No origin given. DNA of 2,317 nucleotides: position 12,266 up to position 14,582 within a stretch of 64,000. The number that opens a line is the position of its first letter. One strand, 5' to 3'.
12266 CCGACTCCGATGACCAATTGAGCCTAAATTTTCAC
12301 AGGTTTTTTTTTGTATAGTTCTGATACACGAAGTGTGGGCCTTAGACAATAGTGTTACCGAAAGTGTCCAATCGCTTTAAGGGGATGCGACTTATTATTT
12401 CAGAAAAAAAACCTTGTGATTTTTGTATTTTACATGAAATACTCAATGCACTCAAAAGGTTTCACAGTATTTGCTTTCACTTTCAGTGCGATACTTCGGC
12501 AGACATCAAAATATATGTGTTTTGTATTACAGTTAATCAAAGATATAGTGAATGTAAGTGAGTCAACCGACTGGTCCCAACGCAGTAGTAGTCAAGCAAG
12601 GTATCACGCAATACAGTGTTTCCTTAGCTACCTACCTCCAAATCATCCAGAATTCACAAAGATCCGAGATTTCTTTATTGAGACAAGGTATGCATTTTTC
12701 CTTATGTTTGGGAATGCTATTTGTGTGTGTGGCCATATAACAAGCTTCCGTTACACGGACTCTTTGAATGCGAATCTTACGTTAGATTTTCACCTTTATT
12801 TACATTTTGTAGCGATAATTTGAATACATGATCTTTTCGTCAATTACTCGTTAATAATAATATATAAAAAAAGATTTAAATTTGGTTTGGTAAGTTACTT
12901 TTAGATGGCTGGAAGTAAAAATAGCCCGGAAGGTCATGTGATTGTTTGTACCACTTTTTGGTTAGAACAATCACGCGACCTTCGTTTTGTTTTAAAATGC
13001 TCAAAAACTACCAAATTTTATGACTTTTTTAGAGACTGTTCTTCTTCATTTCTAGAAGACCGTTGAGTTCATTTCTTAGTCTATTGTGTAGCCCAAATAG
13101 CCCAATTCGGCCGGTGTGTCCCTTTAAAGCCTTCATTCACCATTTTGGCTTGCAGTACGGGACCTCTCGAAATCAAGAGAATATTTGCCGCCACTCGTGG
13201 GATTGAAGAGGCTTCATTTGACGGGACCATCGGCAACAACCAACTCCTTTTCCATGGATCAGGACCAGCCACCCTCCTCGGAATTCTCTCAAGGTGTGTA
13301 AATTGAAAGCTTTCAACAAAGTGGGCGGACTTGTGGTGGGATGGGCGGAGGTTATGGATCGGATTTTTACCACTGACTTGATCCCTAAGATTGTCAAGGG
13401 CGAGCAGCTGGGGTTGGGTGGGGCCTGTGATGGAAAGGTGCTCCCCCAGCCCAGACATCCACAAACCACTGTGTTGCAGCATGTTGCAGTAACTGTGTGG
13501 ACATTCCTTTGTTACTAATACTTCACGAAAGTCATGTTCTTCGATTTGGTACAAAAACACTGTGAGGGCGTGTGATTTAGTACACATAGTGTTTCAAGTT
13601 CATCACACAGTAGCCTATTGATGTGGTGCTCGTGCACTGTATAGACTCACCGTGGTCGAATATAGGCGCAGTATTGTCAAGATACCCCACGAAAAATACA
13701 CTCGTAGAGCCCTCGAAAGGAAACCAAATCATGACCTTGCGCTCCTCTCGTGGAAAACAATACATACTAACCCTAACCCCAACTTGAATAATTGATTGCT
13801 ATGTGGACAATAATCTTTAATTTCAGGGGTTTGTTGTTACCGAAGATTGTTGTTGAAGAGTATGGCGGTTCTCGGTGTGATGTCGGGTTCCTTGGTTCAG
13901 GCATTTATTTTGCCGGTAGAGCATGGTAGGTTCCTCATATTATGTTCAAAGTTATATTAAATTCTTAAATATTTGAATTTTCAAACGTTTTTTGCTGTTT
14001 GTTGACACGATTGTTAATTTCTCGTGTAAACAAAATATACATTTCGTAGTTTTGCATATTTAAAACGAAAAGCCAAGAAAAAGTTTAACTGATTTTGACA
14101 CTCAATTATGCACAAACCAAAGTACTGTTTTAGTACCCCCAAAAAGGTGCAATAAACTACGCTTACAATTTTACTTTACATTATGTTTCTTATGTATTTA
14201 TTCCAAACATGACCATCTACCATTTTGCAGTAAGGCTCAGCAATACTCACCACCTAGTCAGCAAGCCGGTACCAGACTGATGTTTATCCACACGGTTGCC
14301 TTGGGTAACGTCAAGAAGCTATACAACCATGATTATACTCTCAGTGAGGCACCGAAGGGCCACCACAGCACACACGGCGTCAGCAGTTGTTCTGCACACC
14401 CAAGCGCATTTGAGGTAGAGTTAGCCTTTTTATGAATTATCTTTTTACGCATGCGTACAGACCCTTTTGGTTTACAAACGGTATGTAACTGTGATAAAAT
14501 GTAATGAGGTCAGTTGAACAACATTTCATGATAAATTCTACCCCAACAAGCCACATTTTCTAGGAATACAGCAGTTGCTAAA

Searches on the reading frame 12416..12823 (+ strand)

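Call 27: search_protein_families(library=pfam, proteins=[window:12416-12823:+], max_evalue=0.01)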
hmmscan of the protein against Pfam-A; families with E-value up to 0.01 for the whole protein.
window:12416-12823:+ (135 aa): 1 family
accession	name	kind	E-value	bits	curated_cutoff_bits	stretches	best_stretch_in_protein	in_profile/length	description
PF13632.12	Glyco_trans_2_3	-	0.00016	22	27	0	60-114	25-82/198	Glycosyl transferase family group 2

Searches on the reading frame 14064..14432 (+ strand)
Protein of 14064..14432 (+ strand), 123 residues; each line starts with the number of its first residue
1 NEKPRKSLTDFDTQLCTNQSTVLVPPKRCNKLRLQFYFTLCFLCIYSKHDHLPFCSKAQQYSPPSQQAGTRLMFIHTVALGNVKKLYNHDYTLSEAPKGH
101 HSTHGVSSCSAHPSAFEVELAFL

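Call 58: search_protein_families(library=pfam, proteins=[window:14064-14432:+], max_evalue=0.001)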
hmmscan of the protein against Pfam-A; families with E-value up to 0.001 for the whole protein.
window:14064-14432:+ (123 aa): 1 family
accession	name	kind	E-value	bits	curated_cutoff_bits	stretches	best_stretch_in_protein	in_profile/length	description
PF00644.27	PARP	-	5.5e-10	39.5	26.7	1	55-114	93-150/199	Poly(ADP-ribose) polymerase catalytic domain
